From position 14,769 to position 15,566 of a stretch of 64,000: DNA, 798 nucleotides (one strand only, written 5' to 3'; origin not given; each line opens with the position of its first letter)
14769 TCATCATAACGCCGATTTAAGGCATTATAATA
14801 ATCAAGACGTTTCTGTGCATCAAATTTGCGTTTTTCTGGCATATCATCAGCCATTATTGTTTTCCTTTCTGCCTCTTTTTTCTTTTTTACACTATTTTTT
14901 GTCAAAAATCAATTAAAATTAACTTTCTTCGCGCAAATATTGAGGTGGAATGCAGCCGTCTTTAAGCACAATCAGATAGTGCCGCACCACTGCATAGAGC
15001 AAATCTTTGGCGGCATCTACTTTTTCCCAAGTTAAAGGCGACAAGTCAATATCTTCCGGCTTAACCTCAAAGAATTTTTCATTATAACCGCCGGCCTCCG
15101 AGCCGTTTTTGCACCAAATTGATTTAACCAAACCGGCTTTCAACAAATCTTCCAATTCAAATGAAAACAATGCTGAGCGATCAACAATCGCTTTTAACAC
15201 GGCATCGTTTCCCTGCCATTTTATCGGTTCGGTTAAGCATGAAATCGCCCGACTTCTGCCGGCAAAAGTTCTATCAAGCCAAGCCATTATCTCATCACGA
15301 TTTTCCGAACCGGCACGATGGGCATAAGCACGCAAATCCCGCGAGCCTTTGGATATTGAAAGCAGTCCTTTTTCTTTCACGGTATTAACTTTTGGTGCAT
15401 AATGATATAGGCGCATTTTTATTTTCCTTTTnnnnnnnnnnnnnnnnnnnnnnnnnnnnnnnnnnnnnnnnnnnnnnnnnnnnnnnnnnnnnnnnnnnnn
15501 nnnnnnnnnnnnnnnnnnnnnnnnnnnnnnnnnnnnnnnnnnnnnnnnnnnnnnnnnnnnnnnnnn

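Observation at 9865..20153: Seven-gene operon embedding an ABC exporter heterodimer among five orphan proteins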

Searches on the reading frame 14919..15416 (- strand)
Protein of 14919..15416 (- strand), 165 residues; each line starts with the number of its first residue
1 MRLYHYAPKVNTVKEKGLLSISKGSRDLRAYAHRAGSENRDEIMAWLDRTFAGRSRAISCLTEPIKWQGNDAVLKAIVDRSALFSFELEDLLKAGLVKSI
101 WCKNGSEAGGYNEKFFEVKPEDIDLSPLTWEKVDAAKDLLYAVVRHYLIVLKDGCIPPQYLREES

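Call 3: search_protein_families(library=pfam, proteins=[window:14919-15416:-], max_evalue=0.01)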
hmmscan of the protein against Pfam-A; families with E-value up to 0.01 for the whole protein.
window:14919-15416:- (165 aa): 0 families

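Call 6: search_protein_families(library=ncbifam, proteins=[window:14919-15416:-], max_evalue=0.01)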
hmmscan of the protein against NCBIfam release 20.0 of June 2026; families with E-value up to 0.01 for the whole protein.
window:14919-15416:- (165 aa): 1 family
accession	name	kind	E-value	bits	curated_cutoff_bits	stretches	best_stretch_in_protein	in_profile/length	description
NF001376.0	PRK00278.2-3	equivalog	0.0046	16.4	284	1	50-83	73-106/255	indole-3-glycerol phosphate synthase TrpC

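Call 33: list_cluster_members(proteins=[window:14919-15416:-, window:13967-14854:-, window:18981-20090:-, window:9865-12387:-])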
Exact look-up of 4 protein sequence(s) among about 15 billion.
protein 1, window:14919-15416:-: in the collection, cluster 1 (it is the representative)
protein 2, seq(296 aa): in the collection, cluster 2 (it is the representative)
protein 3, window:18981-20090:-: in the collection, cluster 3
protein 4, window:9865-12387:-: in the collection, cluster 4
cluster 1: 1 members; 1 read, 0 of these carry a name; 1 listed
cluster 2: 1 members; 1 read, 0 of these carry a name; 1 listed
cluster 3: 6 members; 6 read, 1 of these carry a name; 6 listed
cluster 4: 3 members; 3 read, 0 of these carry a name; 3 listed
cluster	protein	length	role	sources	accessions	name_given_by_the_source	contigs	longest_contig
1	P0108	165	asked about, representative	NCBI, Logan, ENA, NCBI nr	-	-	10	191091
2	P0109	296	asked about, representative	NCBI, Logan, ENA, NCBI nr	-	-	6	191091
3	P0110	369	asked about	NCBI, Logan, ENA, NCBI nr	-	-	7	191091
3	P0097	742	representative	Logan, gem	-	-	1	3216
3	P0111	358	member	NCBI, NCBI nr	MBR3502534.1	MAG: hypothetical protein IKO06_06475, partial [Alphaproteobacteria bacterium] | hypothetical protein [Alphaproteobacteria bacterium]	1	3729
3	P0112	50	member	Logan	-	-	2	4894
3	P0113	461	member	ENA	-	-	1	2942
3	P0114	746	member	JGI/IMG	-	-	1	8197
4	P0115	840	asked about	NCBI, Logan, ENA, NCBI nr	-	-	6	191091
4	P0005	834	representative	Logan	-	-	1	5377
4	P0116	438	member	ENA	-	-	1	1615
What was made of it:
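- Tried and rejected: It returned only g369 relatives and missed even the self-hits of g165 and g313, which are in the database (call 33).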

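Call 39: search_protein_representatives(protein=window:14919-15416:-)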
Query: 165 residues. Proteins with E-value up to 0.001 (for the whole library): 116; up to 1e-10: 66; up to 1e-30: 9. The best 116 are listed.
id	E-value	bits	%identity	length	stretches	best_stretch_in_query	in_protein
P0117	9.6e-63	227.0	59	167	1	2-163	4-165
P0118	4.8e-59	215.0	61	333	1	2-165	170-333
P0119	3.0e-54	199.4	57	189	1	1-164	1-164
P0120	4.4e-50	185.8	52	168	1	2-163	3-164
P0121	1.2e-44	168.2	88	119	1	1-91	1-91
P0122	4.6e-36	140.2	68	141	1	1-100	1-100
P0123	1.7e-35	138.4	63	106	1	1-104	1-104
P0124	2.1e-35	138.1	48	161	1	1-164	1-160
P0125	8.7e-33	129.6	65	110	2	94-164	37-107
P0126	2.3e-26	108.7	54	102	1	73-164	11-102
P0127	4.3e-26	107.8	53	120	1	1-100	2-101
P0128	2.6e-25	105.3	91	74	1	109-163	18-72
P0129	6.5e-25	104.0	71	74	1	16-84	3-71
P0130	3.6e-24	101.6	59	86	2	92-164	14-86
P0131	4.1e-24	101.4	87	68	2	1-41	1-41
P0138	3.2e-21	92.0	33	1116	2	4-162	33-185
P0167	3.2e-12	62.7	39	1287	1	3-164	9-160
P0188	7.7e-10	55.0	37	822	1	2-164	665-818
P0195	7.6e-09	51.7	37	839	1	2-164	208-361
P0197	9.1e-09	51.5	33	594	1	2-163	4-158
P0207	1.1e-07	48.0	34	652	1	6-162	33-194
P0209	1.5e-07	47.5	33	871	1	3-161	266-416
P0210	1.5e-07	47.5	38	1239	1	2-161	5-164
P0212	2.3e-07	46.9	37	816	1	2-161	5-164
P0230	6.4e-04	35.7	30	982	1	2-163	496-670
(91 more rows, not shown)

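Call 40: search_protein_families(library=pfam, proteins=[P0138, P0167, P0210, P0188, P0195, P0209, P0212, P0230, P0207, P0197], max_evalue=0.001)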
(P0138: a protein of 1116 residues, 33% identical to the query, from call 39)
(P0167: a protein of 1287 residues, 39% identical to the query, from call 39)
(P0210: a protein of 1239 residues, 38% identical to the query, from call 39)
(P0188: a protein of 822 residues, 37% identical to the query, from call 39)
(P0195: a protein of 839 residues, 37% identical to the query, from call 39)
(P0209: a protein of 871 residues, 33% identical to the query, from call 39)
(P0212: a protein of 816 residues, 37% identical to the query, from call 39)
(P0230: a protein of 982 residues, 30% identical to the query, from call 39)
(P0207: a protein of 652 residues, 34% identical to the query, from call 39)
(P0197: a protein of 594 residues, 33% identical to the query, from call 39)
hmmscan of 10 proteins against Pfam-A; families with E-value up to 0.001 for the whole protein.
P0138 (1116 aa): 4 families
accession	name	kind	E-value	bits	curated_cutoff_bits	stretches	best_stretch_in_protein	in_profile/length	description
PF13508.13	Acetyltransf_7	-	3e-10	40.8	27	1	437-518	8-84/84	Acetyltransferase (GNAT) domain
PF00583.31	Acetyltransf_1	-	4.4e-08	33.9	20.7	1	423-516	24-116/116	Acetyltransferase (GNAT) family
PF13673.13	Acetyltransf_10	-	4.3e-07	30.4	23.6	1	434-523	33-114/128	Acetyltransferase (GNAT) domain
PF08445.16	FR47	-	0.0002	21.7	22.1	1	460-519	23-80/86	FR47-like protein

P0167 (1287 aa): 2 families
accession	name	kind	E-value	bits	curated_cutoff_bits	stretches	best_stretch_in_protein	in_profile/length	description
PF18907.5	DUF5662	-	3.1e-14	53.3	27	1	663-834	4-155/156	Family of unknown function (DUF5662)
PF01966.28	HD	-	6.2e-07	30.1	22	1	186-279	4-112/116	HD domain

P0210 (1239 aa): 6 families
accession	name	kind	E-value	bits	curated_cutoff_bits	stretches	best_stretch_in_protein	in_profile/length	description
PF00583.31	Acetyltransf_1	-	6.4e-13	49.4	20.7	1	200-283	36-116/116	Acetyltransferase (GNAT) family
PF13508.13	Acetyltransf_7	-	9e-08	32.8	27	1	203-284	6-83/84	Acetyltransferase (GNAT) domain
PF13673.13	Acetyltransf_10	-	7e-07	29.7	23.6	1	197-290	30-114/128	Acetyltransferase (GNAT) domain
PF13302.13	Acetyltransf_3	-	6.2e-05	24.2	25.4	1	197-284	53-138/138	Acetyltransferase (GNAT) domain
PF08445.16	FR47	-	0.00012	22.4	22.1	1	228-286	24-80/86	FR47-like protein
PF12699.13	phiKZ_IP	-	0.00061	19.5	27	0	970-1032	86-147/387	phiKZ-like phage internal head proteins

P0188 (822 aa): 2 families
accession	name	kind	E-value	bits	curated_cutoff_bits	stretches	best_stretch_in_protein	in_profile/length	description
PF01966.28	HD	-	2.4e-06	28.3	22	1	393-486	2-112/116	HD domain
PF11948.15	DUF3465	-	0.00015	22.2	25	1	572-658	24-117/124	Protein of unknown function (DUF3465)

P0195 (839 aa): 2 families
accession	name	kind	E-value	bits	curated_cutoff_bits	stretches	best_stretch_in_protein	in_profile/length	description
PF18823.6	InPase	-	5.8e-59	198.2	26.8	2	36-169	1-134/135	Inorganic Pyrophosphatase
PF01966.28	HD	-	9.3e-06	26.4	22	1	458-551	2-112/116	HD domain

P0209 (871 aa): 1 family
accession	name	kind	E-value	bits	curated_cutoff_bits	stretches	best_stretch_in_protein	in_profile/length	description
PF01966.28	HD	-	0.0003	21.5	22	1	459-535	4-88/116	HD domain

P0212 (816 aa): 0 families

P0230 (982 aa): 1 family
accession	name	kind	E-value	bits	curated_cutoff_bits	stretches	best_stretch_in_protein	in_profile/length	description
PF01028.25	Topoisom_I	-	2.9e-28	99.2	23.7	1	141-346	3-202/228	Eukaryotic DNA topoisomerase I, catalytic core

P0207 (652 aa): 0 families

P0197 (594 aa): 1 family
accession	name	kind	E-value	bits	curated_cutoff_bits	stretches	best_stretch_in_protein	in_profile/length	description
PF13298.12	LigD_N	-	4.5e-12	46.5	31.1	1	190-258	1-68/107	DNA Ligase D 3'-phosphoesterase domain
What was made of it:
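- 14919..15416 (-): g165: single-domain protein with an ADP-ribosyltransferase-like (DarT/KptA-like) fold. The domain occurs in 116 representative clusters, either alone or fused to GNAT, HD, InPase, TopoI or LigD_N domains (calls 39, 40).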

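Call 44: search_protein_families(library=phrogs, proteins=[window:14919-15416:-], max_evalue=0.01)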
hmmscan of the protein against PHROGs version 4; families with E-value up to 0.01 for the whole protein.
window:14919-15416:- (165 aa): 0 families

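Call 49: predict_structure(alignment_id=A2)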
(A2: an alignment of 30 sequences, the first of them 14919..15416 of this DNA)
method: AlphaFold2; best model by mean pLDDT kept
length: 165 residues; sequences in the alignment: 30
mean_pLDDT: 92.5   pTM: 0.88
mean pLDDT of the five models: 92.5, 92.0, 91.7, 91.5, 91.1
residues with pLDDT >= 90: 128; 70-90: 30; 50-70: 7; < 50: 0
segments of 3 or more residues with pLDDT < 50: none
pLDDT, mean of each block of 10 residues (from residue 1): 97 97 89 94 96 97 87 90 98 99 75 88 95 84 93 98 97
secondary structure, 60 per line:
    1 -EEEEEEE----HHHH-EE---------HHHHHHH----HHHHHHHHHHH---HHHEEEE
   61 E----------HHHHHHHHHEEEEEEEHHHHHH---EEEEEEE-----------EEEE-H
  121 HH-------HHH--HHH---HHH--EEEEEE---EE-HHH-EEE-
elements in order: E2-8 H13-16 H29-35 H40-50 E57-61 H72-80 E81-87 H88-93 E97-103 E115-118 E146-151 E162-164
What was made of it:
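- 14919..15416 (-): The AF2 model has pLDDT 92.5 (call 49).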

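Call 51: fold_search(model_id=the predicted structure, library=pdb)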
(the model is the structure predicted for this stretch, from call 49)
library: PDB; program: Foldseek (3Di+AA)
matches with E <= 10: 240; with E <= 0.001: 0
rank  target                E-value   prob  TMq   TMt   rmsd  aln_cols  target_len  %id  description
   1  7yk3_C                2.4e-02  0.96  0.51  0.40   7.1       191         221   14  Crystal structure of DarTG toxin-antitoxin complex from Mycobacterium tuberculosis (released 2023-05-31)
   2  7omv                  6.6e-02  0.66  0.43  0.36   7.2       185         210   14  Thermus sp. 2.9 DarT (released 2021-06-23)
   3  7omw                  7.9e-02  0.69  0.44  0.38   7.8       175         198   12  Thermus sp. 2.9 DarT in complex with NAD+ (released 2021-06-23)
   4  7omy_AAA              9.5e-02  0.63  0.44  0.37   7.3       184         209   16  Thermus sp. 2.9 DarT in complex with carba-NAD+ and ssDNA (released 2021-06-23)
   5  9ldi                  1.1e-01  0.97  0.39  0.36   5.0       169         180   11  The complex structure of TkoKptA/2',3',5'-p-A (released 2025-11-12)
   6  7omx                  1.1e-01  0.51  0.42  0.36   7.3       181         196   11  Thermus sp. 2.9 DarT in complex with carba-NAD+ (released 2021-06-23)
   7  7yk3_A                2.6e-01  0.63  0.51  0.40   6.9       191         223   14  Crystal structure of DarTG toxin-antitoxin complex from Mycobacterium tuberculosis (released 2023-05-31)
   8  9ld6_A                3.3e-01  0.77  0.37  0.34   4.4       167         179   10  The complex structure of TkoKptA/DNA/NAD+ (released 2025-11-12)
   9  9ld3_A                3.3e-01  0.72  0.35  0.33   5.2       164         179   12  The complex structure of K63A/2',3',5'-P-A/ADPR (released 2025-11-12)
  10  9ld4_C                4.8e-01  0.57  0.34  0.32   5.6       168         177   12  The Apo-form structure of TkoKptA (released 2025-11-12)
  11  8rki_B                4.8e-01  0.03  0.11  0.11  16.2       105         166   10  Molecular basis of ZP3/ZP1 heteropolymerization: crystal structure of a native vertebrate egg coat filament fragment (released 2024-03-13)
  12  9lda_A                5.4e-01  0.66  0.37  0.34   5.2       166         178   11  The complex structure of K63A/5'-p-ADPR-DNA (released 2025-11-12)
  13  5x8r_c                1.1e+00  0.04  0.15  0.13  11.5       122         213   11  Structure of the 30S small subunit of chloroplast ribosome from spinach (released 2017-06-07)
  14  3ngd_A                1.1e+00  0.04  0.21  0.11  14.4       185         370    9  Structural Basis for Proficient Incorporation of dTTP Opposite O6-methylguanine by Human DNA Polymerase Iota (released 2010-10-20)
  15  8p8w_B                1.3e+00  0.06  0.16  0.13   9.8        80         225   19  Mycoplasma pneumoniae di-ribosome in chloramphenicol-treated cells (following 70S) (released 2024-11-20)
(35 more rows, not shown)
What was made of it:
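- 14919..15416 (-): The ten best PDB fold matches are all DarT or KptA (best E 0.024, probability 0.96-0.97, TMq 0.51; call 51).
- On ADP-ribosyltransferase (ART) superfamily (g165): The top ten PDB fold matches are all DarT or KptA, but E is 0.024-0.5 and TMq 0.35-0.51 (call 51).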

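Call 53: search_solved_structures(query=A2, max_evalue=10, show_alignments=2)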
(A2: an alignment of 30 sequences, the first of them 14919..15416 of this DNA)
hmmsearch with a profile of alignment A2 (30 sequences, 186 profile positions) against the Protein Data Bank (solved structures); distinct sequences matched with E-value up to 10: 2.
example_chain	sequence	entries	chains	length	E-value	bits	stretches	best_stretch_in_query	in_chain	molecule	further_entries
2p6r_A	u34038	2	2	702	0.27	14.1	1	42-110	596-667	afUHEL308 HELICASE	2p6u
9b15_A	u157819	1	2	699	0.28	14.1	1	42-110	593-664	ATP-dependent DNA helicase Hel308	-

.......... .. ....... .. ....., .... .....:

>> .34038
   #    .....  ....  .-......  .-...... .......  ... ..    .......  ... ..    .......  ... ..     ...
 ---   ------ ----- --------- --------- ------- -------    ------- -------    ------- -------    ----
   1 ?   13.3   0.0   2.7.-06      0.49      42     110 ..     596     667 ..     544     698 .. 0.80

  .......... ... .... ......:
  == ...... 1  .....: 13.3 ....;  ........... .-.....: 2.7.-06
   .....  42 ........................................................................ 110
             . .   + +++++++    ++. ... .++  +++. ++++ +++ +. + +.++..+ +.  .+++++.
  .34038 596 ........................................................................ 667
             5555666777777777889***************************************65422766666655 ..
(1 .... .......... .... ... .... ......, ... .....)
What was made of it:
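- Tried and rejected: A profile PDB search with the g165 family gave only chance helicase matches (call 53).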

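Call 54: search_protein_families(library=pfam, alignment_id=A2, max_evalue=1)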
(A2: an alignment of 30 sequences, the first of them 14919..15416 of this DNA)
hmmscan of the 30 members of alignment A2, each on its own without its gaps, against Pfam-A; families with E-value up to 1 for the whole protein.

A. member 1, window:14919-15416:- (165 aa): 0 families

B. families by the number of members that match (of 30 scanned): 8 families
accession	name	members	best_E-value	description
PF21518.3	Sas-5-like_implico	2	0.25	Spindle assembly abnormal protein 5, implico domain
PF22666.2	Glyco_hydro_2_N2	1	0.019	Glycosyl hydrolase 2 galactose-binding domain-like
PF15569.11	Imm40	1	0.048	Immunity protein 40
PF06136.19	SOK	1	0.056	SOSEKI protein DIX-like domain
PF05589.17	DUF768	1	0.15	Protein of unknown function (DUF768)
PF15184.11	TOM6p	1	0.18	Mitochondrial import receptor subunit TOM6 homolog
PF23964.1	DUF7292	1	0.24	Family of unknown function (DUF7292)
PF01691.21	Adeno_E1B_19K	1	0.26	Adenovirus E1B 19K protein / small t-antigen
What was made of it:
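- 14919..15416 (-): There is no sequence-level match (calls 53, 54).
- On ADP-ribosyltransferase (ART) superfamily (g165): No Pfam match for any of the 30 family members, and no PDB profile match (calls 53, 54).
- Closest known: Polyvalent proteins of phages and conjugative elements. Different: The g165 domain is not the Tox-ART-HYD2 clade described there, and no sequence-level link was found (calls 53, 54).
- Closest known: DarT. Different: The E-values are weak (0.02-0.5) and there is no sequence or profile similarity (calls 53, 54).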

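Call 56: fold_search(model_id=the predicted structure, library=viral)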
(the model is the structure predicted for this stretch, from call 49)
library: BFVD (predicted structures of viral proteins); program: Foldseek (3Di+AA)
matches with E <= 10: 128; with E <= 0.001: 0
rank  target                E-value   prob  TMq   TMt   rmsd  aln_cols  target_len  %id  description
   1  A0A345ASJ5            8.2e-01  0.08  0.19  0.19   9.4        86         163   15  Uncharacterized protein [Paenibacillus phage C7Cdelta]
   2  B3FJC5                1.1e+00  0.06  0.15  0.11   7.1        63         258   16  Uncharacterized protein [Pseudomonas phage 201phi2-1]
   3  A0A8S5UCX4            1.1e+00  0.03  0.18  0.13  20.6       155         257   10  Tail fiber protein [Siphoviridae sp. ctgN495]
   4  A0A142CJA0            1.4e+00  0.03  0.16  0.19  13.8        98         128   13  (no name in the UniProt tables at hand)
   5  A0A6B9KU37            1.5e+00  0.06  0.18  0.10   7.8        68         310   15  Uncharacterized protein [Atrato Denso-like virus 1]
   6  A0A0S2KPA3            1.5e+00  0.04  0.18  0.04  13.2       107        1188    9  133 kDa protein [Pleosporales megabirnavirus 1]
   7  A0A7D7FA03            1.7e+00  0.03  0.13  0.27   9.0        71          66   11  (no name in the UniProt tables at hand)
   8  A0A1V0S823            1.7e+00  0.03  0.19  0.15  13.7       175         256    7  SWPV1-200 [Shearwaterpox virus]
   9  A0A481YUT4            1.8e+00  0.01  0.15  0.17  12.0        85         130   16  Uncharacterized protein [Marseillevirus LCMAC102]
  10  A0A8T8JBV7            2.0e+00  0.03  0.15  0.24   9.9        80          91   16  (no name in the UniProt tables at hand)
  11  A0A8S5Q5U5            2.1e+00  0.04  0.17  0.25   8.9        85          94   15  Uncharacterized protein [Myoviridae sp. ctAca11]
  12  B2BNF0                2.1e+00  0.00  0.09  0.07  17.7       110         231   11  Non-structural 3 [Aquareovirus G (isolate American grass carp/USA/PB01-155/-)]
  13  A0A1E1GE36            2.7e+00  0.02  0.14  0.03  13.7        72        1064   11  (no name in the UniProt tables at hand)
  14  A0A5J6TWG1            2.7e+00  0.02  0.14  0.22   9.1        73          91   14  (no name in the UniProt tables at hand)
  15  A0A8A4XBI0            2.7e+00  0.02  0.17  0.09  12.9        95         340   14  Replication-associated protein [Fringilla montifringilla CRESS-DNA-virus sp.]
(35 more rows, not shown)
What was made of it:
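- Tried and rejected: A BFVD fold search with g165 found nothing (call 56).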

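Call 63: find_encoding_contigs(protein=P0118, flank=8000, max_places=2)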
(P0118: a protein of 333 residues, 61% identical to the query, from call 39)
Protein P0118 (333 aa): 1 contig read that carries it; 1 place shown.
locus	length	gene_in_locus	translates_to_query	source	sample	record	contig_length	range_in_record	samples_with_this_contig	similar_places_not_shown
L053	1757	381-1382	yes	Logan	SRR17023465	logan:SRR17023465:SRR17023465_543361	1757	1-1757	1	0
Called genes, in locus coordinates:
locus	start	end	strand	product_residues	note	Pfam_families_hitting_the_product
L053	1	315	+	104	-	?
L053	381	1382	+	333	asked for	PF10688:Imp-YgjV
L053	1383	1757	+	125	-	?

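Call 64: find_encoding_contigs(protein=P0117, flank=8000, max_places=2)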
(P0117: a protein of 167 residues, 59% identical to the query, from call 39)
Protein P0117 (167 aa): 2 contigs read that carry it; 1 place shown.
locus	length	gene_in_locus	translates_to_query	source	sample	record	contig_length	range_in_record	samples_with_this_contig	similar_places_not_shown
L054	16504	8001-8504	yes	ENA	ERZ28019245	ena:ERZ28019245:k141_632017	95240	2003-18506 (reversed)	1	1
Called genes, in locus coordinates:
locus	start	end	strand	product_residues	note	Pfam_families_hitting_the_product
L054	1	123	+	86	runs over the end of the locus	PF01649:Ribosomal_S20p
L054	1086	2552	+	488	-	PF11638:DnaA_N, PF00308:Bac_DnaA, PF08299:Bac_DnaA_C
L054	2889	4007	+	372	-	PF00712:DNA_pol3_beta, PF02767:DNA_pol3_beta_2, PF02768:DNA_pol3_beta_3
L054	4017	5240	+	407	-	PF02463:SMC_N, PF13476:AAA_23 (faint), PF13304:AAA_21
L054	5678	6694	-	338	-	PF01966:HD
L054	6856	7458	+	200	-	PF13505:OMP_b-brl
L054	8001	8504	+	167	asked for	-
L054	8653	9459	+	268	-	PF00149:Metallophos, PF12850:Metallophos_2 (weak)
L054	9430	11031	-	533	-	PF28550:DUF8436 (weak), PF00890:FAD_binding_2 (faint), PF01266:DAO (faint), PF21688:FAD-depend_C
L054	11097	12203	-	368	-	-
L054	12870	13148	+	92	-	PF00216:Bac_DNA_binding, PF18291:HU-HIG (weak)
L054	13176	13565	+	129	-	-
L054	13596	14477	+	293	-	PF17848:Zn_ribbon_ACC, PF01039:Carboxyl_trans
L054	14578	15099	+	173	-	-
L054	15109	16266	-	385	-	PF00226:DnaJ, PF01556:DnaJ_C, PF00684:DnaJ_CXXCXGXG, PF15777:Anti-TRAP (faint), PF27659:CHP02642 (weak), PF27439:DnaJ_C_2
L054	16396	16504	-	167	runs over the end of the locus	PF06347:SH3_4, PF08239:SH3_3 (faint), PF06347:SH3_4 (weak)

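Call 70: search_protein_families(library=padloc, proteins=[window:14919-15416:-], max_evalue=0.01)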
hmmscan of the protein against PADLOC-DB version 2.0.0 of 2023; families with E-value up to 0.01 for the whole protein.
window:14919-15416:- (165 aa): 1 family
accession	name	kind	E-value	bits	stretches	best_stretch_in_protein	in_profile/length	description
PDLC01720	Csa3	-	0.0019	16.7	1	15-143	2-94/118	Csa3_1_CAS-I-II-III-IV-V-VI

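Call 82: find_encoding_contigs(protein=P0210, flank=8000, max_places=1)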
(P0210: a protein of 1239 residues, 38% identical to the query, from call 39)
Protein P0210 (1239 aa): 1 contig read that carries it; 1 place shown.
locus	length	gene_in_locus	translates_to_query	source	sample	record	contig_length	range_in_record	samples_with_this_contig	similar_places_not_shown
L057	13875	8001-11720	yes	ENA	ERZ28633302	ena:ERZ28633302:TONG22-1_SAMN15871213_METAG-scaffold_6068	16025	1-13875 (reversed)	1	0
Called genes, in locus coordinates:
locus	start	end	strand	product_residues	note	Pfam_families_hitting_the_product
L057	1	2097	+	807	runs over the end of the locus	PF02518:HATPase_c (weak), PF13589:HATPase_c_3 (weak), PF01751:Toprim, PF00986:DNA_gyraseB_C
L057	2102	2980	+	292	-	-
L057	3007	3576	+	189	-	-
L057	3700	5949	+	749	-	PF00521:DNA_topoisoIV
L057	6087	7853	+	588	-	-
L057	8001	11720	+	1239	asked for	PF00583:Acetyltransf_1, PF13673:Acetyltransf_10 (weak), PF13508:Acetyltransf_7 (weak)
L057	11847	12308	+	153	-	-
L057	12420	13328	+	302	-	-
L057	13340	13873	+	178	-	?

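Call 83: find_encoding_contigs(protein=P0195, flank=8000, max_places=1)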
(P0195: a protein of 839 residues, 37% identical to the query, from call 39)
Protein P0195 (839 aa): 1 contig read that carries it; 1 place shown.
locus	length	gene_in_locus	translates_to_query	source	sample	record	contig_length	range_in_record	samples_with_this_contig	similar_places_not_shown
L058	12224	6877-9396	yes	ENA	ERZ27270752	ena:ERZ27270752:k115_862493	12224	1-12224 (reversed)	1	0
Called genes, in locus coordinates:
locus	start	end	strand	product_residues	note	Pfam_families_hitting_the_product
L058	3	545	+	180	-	?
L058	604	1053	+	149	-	-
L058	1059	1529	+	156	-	-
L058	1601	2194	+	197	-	-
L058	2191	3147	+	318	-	-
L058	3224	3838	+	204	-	-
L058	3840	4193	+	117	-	-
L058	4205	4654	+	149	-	-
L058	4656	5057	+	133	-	-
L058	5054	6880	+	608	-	-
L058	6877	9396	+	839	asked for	PF18823:InPase, PF01966:HD (faint)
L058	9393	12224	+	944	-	?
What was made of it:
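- The g165 domain is fused to GNAT, HD, InPase, TopoI and LigD_N domains in large proteins on phage-like contigs (calls 40, 82, 83).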
